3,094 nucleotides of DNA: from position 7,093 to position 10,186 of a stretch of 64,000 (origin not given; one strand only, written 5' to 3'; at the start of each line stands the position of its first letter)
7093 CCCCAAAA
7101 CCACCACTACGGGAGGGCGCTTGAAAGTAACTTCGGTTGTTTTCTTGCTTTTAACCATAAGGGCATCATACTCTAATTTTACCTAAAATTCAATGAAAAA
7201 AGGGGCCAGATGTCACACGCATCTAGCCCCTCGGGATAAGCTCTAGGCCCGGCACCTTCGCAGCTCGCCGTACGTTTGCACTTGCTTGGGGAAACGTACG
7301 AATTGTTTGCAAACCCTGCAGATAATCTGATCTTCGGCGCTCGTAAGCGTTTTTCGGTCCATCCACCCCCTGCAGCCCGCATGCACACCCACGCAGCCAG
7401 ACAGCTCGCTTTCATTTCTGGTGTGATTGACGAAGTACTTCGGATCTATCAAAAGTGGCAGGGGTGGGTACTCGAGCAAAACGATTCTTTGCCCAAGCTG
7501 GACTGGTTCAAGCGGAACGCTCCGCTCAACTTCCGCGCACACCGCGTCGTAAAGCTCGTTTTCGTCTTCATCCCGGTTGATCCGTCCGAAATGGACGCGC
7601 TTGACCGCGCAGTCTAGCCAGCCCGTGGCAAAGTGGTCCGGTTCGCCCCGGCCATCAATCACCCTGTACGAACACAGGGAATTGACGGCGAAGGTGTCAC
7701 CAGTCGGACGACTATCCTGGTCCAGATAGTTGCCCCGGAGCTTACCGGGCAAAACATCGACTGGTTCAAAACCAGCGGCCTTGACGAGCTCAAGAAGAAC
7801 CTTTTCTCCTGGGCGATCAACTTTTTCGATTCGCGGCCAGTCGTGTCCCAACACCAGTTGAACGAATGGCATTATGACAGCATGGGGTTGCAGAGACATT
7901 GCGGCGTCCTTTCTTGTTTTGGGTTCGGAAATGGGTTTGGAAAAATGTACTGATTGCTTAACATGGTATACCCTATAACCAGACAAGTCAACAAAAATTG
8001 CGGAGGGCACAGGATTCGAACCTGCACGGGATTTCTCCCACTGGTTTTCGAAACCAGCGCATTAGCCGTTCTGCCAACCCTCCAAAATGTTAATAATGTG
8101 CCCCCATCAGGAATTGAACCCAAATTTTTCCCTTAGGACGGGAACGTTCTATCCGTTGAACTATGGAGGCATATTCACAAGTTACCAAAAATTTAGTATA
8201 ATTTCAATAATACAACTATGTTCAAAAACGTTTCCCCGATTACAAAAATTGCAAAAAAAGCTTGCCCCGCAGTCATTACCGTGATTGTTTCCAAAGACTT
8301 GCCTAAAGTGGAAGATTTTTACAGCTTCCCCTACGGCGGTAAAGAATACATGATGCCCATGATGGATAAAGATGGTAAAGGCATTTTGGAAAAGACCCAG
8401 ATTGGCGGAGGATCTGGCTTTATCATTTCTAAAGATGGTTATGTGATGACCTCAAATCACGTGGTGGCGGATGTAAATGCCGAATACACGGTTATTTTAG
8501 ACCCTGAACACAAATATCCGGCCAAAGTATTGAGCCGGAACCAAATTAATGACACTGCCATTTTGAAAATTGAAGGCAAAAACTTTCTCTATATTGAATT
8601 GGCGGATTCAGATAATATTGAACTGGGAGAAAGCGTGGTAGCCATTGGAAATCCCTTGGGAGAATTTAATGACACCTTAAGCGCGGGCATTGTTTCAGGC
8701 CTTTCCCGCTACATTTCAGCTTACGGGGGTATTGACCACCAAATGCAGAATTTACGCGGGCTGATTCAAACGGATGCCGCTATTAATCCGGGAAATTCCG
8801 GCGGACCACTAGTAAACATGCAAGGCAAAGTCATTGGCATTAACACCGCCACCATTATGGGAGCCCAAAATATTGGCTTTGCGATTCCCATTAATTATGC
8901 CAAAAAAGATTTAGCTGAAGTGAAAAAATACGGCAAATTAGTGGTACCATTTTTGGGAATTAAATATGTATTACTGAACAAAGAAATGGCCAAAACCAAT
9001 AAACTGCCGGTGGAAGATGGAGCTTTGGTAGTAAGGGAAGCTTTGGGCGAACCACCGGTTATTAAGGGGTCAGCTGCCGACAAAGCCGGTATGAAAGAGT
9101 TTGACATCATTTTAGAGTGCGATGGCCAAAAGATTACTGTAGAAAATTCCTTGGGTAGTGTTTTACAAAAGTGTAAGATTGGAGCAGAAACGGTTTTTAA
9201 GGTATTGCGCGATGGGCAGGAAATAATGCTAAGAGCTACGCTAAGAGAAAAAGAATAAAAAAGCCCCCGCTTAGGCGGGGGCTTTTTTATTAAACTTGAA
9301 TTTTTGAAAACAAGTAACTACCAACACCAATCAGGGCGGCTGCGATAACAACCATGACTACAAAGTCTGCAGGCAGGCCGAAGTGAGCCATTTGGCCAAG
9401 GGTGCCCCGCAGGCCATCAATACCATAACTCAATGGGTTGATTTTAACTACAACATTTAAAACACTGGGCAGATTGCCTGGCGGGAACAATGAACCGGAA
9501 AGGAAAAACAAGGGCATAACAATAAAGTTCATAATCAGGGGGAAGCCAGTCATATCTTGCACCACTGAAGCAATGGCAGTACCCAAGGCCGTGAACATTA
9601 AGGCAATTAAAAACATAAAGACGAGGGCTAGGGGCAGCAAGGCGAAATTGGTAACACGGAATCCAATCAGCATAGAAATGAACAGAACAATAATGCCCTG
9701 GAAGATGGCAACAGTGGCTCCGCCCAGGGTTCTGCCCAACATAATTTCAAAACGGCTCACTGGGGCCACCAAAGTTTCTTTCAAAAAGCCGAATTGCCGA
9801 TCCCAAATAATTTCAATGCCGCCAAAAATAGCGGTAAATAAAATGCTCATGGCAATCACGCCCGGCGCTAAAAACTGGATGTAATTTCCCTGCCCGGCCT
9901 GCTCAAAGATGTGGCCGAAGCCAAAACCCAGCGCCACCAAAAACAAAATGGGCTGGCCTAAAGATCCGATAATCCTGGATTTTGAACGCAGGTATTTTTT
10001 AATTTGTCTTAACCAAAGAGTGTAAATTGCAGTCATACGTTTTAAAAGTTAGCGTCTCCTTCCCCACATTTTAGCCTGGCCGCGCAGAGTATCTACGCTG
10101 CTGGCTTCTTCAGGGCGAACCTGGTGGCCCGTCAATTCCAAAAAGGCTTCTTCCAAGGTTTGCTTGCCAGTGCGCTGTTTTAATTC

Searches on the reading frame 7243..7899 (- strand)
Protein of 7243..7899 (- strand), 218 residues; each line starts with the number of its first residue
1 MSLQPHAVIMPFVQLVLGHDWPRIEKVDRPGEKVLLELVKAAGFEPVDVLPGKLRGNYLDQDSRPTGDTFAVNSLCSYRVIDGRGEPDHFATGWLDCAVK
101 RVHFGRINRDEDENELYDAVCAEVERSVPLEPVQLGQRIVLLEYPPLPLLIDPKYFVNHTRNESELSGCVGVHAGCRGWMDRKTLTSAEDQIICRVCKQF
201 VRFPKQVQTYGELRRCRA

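Call 47: search_protein_families(library=pfam, proteins=[window:7243-7899:-], max_evalue=1)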
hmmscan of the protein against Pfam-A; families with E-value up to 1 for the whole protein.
window:7243-7899:- (218 aa): 0 families

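Call 48: search_protein_families(library=phrogs, proteins=[window:7243-7899:-], max_evalue=1)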
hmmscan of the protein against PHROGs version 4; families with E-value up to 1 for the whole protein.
window:7243-7899:- (218 aa): 0 families
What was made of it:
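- On Recently inactivated protein-coding gene (pseudogene): Pfam and PHROGs gave nothing (calls 47, 48).
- Tried and rejected: Pfam and PHROGs on the conceptual translations: nothing (calls 47, 48).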

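Call 71: search_protein_representatives(protein=window:7243-7899:-)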
Query: 218 residues. Proteins with E-value up to 0.001 (for the whole library): 269; up to 1e-10: 177; up to 1e-30: 42. The best 150 are listed.
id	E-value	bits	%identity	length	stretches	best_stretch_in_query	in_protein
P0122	1.1e-148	509.5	100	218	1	1-218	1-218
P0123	3.6e-52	193.7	48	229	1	31-216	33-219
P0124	5.2e-43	163.7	44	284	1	12-215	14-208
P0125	3.6e-42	161.0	47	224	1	6-215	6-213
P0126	2.1e-40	155.2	41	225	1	18-215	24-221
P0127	3.1e-40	154.6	41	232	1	12-215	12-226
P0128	2.2e-39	151.8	41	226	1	10-215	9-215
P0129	2.7e-39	151.6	46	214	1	32-215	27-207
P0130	5.3e-39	150.6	42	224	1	11-215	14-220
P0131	1.5e-38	149.1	41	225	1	6-215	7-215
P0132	2.9e-38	148.2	49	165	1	56-216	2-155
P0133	8.6e-38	146.6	43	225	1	8-216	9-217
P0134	1.0e-37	146.4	44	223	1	13-215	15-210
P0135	1.4e-37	145.9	40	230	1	10-214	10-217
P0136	3.6e-37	144.6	42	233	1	10-215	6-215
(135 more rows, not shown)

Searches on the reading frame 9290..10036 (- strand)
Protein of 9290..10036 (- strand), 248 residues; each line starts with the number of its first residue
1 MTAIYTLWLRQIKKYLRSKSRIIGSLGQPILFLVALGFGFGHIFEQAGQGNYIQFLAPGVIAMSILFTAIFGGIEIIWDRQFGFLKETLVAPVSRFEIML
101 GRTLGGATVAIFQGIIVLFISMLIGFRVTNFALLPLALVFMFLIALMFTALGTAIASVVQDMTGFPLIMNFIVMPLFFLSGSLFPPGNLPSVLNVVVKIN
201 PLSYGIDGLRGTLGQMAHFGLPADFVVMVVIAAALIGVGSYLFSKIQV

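Call 22: find_encoding_contigs(protein=window:9290-10036:-, flank=4000, max_places=10)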
Protein window:9290-10036:- (248 aa): 6 contigs read that carry it; 3 places shown.
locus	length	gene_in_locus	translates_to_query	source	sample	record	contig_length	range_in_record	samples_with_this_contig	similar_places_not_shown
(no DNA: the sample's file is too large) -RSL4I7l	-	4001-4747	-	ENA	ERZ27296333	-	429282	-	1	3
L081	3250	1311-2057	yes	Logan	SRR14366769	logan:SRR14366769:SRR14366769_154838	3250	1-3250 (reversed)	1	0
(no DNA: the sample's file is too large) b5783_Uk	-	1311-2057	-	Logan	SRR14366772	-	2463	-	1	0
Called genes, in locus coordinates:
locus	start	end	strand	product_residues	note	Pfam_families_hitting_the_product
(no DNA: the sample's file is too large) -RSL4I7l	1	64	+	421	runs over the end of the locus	PF05697:Trigger_N, PF05698:Trigger_C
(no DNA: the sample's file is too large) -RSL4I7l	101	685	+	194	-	PF00574:CLP_protease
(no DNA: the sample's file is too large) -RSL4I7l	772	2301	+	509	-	PF12072:RNase_Y_N, PF00013:KH_1 (weak), PF08668:HDOD (weak), PF01966:HD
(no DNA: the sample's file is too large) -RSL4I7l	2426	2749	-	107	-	-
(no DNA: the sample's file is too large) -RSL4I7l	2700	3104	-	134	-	-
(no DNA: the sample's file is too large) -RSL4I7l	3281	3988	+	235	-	PF00005:ABC_tran, PF13175:AAA_15 (faint), PF13304:AAA_21 (weak)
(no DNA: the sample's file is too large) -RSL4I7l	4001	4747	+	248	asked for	PF01061:ABC2_membrane, PF12698:ABC2_membrane_3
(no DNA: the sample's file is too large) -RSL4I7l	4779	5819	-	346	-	PF00089:Trypsin, PF13365:Trypsin_2, PF13180:PDZ_2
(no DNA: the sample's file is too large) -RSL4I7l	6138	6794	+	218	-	-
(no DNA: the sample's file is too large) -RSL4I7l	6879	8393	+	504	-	PF00009:GTP_EFTU, PF00025:Arf (weak), PF02421:FeoB_N (weak), PF00071:Ras, PF01926:MMR_HSR1, PF08477:Roc (weak), PF22042:EF-G_D2, PF11987:IF-2, +1 more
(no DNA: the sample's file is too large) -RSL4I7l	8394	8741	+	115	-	PF02033:RBFA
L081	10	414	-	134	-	-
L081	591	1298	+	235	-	PF00005:ABC_tran, PF13175:AAA_15 (faint), PF13304:AAA_21 (weak)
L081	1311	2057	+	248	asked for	PF01061:ABC2_membrane, PF12698:ABC2_membrane_3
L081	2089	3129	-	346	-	PF00089:Trypsin, PF13365:Trypsin_2, PF13180:PDZ_2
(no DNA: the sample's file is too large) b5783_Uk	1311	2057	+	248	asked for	PF01061:ABC2_membrane, PF12698:ABC2_membrane_3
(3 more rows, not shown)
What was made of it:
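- Tried and rejected: The permease look-up worked (call 22).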
